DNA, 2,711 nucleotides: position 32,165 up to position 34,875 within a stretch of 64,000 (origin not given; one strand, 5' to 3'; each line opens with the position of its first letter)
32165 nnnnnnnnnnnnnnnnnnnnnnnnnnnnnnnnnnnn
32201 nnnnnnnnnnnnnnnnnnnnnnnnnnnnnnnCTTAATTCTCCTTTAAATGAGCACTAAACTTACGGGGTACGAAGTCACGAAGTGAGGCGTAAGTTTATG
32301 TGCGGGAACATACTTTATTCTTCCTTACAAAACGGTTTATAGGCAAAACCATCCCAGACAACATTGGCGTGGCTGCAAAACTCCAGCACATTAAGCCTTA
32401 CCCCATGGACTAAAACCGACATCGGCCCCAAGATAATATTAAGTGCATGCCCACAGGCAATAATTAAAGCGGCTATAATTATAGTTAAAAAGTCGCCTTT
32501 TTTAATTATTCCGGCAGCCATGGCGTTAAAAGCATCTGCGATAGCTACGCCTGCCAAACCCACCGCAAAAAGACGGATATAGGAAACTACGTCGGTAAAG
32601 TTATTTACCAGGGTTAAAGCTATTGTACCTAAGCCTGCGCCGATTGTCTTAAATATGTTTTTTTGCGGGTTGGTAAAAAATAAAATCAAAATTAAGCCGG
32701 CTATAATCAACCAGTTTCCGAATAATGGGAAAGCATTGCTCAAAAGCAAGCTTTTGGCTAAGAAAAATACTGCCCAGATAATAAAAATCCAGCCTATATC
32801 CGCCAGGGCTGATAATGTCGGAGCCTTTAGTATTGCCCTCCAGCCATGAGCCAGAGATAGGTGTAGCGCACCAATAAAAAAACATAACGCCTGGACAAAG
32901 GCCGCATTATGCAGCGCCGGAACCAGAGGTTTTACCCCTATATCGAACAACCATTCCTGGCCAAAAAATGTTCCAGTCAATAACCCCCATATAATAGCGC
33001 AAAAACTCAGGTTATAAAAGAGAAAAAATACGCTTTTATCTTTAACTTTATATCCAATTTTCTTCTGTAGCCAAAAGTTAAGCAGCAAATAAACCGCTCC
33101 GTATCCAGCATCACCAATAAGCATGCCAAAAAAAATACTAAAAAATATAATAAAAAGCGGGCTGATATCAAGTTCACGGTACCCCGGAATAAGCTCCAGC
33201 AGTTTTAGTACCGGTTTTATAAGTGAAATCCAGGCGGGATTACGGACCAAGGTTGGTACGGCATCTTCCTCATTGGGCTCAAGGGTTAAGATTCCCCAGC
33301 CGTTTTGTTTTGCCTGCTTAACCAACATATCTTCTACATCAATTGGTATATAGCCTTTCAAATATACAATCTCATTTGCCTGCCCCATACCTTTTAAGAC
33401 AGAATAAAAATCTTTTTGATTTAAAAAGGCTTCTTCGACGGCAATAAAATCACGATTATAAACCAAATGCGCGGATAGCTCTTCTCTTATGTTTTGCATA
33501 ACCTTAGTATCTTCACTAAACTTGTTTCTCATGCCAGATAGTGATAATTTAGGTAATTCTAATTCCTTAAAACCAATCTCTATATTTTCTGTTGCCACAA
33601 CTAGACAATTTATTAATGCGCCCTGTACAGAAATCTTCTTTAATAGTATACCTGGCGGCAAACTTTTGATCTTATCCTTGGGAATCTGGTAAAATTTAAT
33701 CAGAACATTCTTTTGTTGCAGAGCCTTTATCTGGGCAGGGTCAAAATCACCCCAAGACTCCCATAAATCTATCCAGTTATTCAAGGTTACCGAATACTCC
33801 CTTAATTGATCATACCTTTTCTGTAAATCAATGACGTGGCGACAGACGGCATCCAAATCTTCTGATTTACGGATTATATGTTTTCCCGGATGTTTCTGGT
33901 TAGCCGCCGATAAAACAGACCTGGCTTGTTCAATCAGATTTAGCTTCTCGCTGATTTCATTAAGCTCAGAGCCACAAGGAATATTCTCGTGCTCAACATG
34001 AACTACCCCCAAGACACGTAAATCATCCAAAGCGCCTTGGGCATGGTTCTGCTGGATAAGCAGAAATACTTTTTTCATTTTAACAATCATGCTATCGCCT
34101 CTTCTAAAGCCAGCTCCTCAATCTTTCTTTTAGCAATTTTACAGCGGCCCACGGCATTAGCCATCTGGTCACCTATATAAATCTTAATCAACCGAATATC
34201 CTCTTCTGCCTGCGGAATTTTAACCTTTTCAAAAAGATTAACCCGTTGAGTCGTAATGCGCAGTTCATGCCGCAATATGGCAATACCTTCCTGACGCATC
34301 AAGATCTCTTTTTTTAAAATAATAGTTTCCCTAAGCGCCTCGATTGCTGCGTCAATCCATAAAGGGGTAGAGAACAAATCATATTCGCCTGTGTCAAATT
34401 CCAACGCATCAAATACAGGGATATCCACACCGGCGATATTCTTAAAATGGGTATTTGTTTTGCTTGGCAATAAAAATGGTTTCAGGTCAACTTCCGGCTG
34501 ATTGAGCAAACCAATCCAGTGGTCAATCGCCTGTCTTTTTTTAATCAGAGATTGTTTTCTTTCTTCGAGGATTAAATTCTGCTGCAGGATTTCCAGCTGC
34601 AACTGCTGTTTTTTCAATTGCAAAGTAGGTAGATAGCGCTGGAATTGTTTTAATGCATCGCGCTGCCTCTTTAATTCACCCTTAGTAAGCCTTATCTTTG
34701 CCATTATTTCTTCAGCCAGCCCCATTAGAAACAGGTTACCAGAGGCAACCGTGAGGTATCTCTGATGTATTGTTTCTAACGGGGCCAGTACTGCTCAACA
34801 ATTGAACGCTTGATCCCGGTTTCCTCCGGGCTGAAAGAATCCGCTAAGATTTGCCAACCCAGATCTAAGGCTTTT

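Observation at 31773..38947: Minimal V/A-type ATPase operon with Chlamydia-like gene order and a Na+-binding signature in the K subunit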

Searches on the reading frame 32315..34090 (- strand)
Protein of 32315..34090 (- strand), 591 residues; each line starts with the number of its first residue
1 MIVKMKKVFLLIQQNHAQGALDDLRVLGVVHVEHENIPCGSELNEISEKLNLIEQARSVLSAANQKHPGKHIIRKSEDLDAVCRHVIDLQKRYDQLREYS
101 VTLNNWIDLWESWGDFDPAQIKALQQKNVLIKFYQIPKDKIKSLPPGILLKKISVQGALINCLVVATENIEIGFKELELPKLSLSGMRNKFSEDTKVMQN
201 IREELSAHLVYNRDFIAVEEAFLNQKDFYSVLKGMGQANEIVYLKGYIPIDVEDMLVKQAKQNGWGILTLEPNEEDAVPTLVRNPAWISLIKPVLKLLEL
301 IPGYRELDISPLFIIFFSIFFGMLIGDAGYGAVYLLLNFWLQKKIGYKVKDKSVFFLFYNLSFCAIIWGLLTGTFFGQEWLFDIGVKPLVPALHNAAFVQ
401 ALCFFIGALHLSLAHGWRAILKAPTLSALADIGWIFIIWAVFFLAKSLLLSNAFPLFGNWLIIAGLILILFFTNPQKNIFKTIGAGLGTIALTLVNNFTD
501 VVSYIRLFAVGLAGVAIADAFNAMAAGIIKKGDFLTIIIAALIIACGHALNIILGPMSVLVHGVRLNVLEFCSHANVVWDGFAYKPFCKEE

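Call 3: search_protein_families(library=pfam, proteins=[window:32315-34090:-], max_evalue=0.01)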
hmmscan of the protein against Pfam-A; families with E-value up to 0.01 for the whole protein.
window:32315-34090:- (591 aa): 1 family
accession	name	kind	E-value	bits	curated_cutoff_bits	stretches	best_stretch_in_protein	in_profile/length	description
PF01496.24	V_ATPase_I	-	9.4e-09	34.2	30.7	1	186-370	250-444/815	V-type ATPase 116kDa subunit family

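Call 4: search_protein_families(library=ncbifam, proteins=[window:32315-34090:-], max_evalue=0.01)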
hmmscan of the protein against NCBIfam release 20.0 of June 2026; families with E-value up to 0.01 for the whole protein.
window:32315-34090:- (591 aa): 9 families
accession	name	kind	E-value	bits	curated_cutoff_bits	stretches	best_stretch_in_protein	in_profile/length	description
NF004429.0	PRK05771.2-2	equivalog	2e-134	449.6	799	1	1-590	1-606/608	V-type ATP synthase subunit I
NF004430.0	PRK05771.2-4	equivalog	1.8e-37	129.3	670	1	171-587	199-637/646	V-type ATP synthase subunit I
NF004431.0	PRK05771.2-5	equivalog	2.3e-35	122.3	851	2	3-378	3-380/649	V-type ATP synthase subunit I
NF004428.0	PRK05771.2-1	equivalog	1.2e-30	106.3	766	1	182-574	246-657/680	V-type ATP synthase subunit I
NF004427.0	PRK05771.1-1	equivalog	4.3e-29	101.8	942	1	174-573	237-637/668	V-type ATP synthase subunit I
NF004434.0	PRK05771.3-3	equivalog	2.5e-20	72.5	777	2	187-389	230-431/686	V-type ATP synthase subunit I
NF004432.0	PRK05771.3-1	equivalog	1.8e-15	56.4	1044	1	196-588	221-627/643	V-type ATP synthase subunit I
NF004433.0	PRK05771.3-2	equivalog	1.2e-11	43.7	1173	1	119-378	157-413/701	V-type ATP synthase subunit I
NF004435.0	PRK05771.3-4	equivalog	1.4e-07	30.3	1410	1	195-378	228-415/701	V-type ATP synthase subunit I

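Call 47: search_solved_structures(query=window:32315-34090:-, max_evalue=0.01, show_alignments=1)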
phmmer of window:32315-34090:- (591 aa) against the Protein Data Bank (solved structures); distinct sequences matched with E-value up to 0.01: 18.
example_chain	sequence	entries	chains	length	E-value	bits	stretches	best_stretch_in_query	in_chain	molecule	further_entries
8wci_P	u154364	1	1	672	4.3e-26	94.8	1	196-586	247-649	V-type sodium ATPase subunit I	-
5y5x_N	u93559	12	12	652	2.2e-11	46.3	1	242-587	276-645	V-type ATP synthase subunit I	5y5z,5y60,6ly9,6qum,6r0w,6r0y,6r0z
5gar_N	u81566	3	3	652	2.3e-11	46.2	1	242-587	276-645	Archaeal/vacuolar-type H+-ATPase subunit I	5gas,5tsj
8yy1_N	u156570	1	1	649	3.4e-11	45.6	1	242-587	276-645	V-type ATP synthase subunit I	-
9u6q_N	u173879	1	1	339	5.6e-09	38.3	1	273-587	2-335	V-type ATP synthase subunit I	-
7unf_a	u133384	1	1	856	5.1e-08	35.2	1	301-371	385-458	V-type proton ATPase 116 kDa subunit a 4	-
9det_a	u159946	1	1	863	5.3e-08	35.1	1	301-371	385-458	V-type proton ATPase 116 kDa subunit a 4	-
9u6r_N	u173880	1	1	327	0.00028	22.8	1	281-573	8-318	V-type ATP synthase subunit I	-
9u6s_N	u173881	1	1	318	0.00063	21.7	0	283-572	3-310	V-type ATP synthase subunit I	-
9u6h_N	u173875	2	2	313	0.00069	21.5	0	284-572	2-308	V-type ATP synthase subunit I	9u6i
9u6g_N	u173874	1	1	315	0.00077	21.4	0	284-572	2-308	V-type ATP synthase subunit I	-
9u6j_N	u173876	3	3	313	0.0039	19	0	301-573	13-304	V-type ATP synthase subunit I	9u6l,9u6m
9u6k_N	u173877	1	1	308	0.0042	18.9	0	301-572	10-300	V-type ATP synthase subunit I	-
6m0r_A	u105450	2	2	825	0.0053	18.6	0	496-589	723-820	V-type proton ATPase subunit a, vacuolar isoform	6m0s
3j9t_b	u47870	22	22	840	0.0056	18.5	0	496-589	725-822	V-type proton ATPase subunit a, vacuolar isoform | Yeast Vacuolar ATPase a subunit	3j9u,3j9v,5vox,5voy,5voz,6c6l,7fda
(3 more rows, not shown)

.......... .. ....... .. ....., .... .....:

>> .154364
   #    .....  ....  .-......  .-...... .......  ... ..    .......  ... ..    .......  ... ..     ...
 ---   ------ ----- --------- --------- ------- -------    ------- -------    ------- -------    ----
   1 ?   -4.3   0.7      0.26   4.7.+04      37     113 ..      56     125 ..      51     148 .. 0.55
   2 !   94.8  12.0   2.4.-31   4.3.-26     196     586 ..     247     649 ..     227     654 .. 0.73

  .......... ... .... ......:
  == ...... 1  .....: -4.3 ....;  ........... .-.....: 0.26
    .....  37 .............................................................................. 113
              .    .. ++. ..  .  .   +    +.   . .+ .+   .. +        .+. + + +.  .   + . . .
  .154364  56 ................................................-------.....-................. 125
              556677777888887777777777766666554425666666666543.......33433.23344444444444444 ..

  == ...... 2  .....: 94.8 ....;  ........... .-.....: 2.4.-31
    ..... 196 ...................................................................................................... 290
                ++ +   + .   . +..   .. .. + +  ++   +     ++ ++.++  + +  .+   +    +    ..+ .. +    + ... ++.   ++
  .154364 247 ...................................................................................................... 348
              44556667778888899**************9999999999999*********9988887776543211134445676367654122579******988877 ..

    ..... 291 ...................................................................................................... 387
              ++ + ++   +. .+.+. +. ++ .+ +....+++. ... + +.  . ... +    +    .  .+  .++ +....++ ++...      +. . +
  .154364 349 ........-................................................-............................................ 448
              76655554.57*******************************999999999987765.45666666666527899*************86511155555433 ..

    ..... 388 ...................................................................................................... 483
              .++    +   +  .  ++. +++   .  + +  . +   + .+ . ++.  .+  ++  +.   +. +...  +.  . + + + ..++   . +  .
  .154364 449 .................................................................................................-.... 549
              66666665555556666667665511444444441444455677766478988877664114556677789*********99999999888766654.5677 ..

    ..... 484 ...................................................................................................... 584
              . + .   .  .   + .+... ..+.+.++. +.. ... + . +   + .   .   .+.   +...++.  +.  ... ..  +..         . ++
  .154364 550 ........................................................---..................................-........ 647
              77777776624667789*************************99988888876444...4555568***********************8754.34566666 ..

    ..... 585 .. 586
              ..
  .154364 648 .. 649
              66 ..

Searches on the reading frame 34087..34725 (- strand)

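Call 3: search_protein_families(library=pfam, proteins=[window:34087-34725:-], max_evalue=0.01)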
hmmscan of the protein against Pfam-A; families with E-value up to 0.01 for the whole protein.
window:34087-34725:- (212 aa): 1 family
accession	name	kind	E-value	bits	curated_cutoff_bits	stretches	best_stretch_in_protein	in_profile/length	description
PF01813.22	ATP-synt_D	-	2.4e-35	122.6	25.7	1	17-200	1-196/196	ATP synthase subunit D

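Call 4: search_protein_families(library=ncbifam, proteins=[window:34087-34725:-], max_evalue=0.01)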
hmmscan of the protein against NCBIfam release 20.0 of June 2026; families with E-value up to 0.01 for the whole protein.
window:34087-34725:- (212 aa): 6 families
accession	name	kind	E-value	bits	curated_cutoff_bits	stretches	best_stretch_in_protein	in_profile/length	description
NF002565.0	PRK02195.1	equivalog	4.2e-63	212.8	189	1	8-204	2-198/204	V-type ATP synthase subunit D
TIGR00309.1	V_ATPase_subD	subfamily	1.9e-32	112.6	72.25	1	8-203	1-207/209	V-type ATP synthase subunit D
NF001545.0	PRK00373.1-4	equivalog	1.1e-11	44.9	226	1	4-204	2-212/216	V-type ATP synthase subunit D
NF001544.0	PRK00373.1-3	equivalog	4.2e-07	30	253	1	91-204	94-209/216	V-type ATP synthase subunit D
NF001543.0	PRK00373.1-2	equivalog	4.7e-07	29.7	290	1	91-193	92-199/212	V-type ATP synthase subunit D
NF001542.0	PRK00373.1-1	equivalog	0.00038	19.9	261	1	90-203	91-208/212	V-type ATP synthase subunit D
